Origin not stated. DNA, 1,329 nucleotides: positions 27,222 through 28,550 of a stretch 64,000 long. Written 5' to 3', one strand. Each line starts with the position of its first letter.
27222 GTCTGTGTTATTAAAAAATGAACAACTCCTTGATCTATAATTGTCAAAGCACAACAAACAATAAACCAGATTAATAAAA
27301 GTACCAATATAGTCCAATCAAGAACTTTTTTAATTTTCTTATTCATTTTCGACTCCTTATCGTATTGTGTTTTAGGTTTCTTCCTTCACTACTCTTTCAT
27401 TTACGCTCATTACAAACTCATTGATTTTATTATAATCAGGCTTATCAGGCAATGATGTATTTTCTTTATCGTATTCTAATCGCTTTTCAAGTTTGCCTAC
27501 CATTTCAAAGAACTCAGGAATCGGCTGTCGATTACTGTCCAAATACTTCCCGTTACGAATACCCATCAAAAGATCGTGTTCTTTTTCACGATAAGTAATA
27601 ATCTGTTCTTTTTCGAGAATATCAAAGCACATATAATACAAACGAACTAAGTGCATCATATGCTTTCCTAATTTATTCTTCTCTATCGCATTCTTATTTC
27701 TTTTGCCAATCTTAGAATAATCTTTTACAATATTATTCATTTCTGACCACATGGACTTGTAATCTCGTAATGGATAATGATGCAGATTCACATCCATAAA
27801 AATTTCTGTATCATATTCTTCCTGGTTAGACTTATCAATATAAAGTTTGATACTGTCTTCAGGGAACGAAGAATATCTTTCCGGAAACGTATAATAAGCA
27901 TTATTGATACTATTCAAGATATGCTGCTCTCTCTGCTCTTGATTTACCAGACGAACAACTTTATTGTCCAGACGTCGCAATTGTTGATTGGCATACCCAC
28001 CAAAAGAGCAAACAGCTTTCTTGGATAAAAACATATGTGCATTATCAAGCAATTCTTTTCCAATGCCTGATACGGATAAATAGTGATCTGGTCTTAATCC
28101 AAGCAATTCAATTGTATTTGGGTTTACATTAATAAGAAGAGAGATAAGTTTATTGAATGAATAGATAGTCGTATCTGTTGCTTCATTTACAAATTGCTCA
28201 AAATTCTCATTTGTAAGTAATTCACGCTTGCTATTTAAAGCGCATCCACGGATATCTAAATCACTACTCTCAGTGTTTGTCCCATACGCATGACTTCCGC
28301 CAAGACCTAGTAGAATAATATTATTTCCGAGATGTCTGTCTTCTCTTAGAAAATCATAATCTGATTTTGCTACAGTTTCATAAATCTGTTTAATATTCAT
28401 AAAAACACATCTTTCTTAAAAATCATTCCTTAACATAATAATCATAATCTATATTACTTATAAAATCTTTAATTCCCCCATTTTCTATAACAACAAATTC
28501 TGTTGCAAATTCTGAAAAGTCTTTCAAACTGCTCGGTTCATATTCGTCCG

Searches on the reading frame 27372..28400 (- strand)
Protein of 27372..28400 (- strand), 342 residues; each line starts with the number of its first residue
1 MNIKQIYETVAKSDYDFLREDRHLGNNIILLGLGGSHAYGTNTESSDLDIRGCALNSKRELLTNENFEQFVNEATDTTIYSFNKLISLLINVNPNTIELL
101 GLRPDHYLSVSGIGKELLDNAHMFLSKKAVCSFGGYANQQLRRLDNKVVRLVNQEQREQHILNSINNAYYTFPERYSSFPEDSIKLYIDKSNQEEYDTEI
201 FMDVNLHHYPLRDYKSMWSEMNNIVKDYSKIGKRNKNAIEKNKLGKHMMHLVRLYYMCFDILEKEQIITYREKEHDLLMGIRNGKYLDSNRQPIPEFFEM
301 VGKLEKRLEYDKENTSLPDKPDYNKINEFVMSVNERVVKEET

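Call 41: search_protein_families(library=phrogs, proteins=[window:27372-28400:-], max_evalue=0.00001)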
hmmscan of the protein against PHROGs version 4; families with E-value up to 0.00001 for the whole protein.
window:27372-28400:- (342 aa): 2 families
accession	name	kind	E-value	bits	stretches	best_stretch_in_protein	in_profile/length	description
phrog_388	-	DNA, RNA and nucleotide metabolism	3.7e-53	181.8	1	18-341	28-337/351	nucleotidyltransferase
phrog_14344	-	DNA, RNA and nucleotide metabolism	8.7e-07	29.9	0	28-131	29-135/262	nucleotidyltransferase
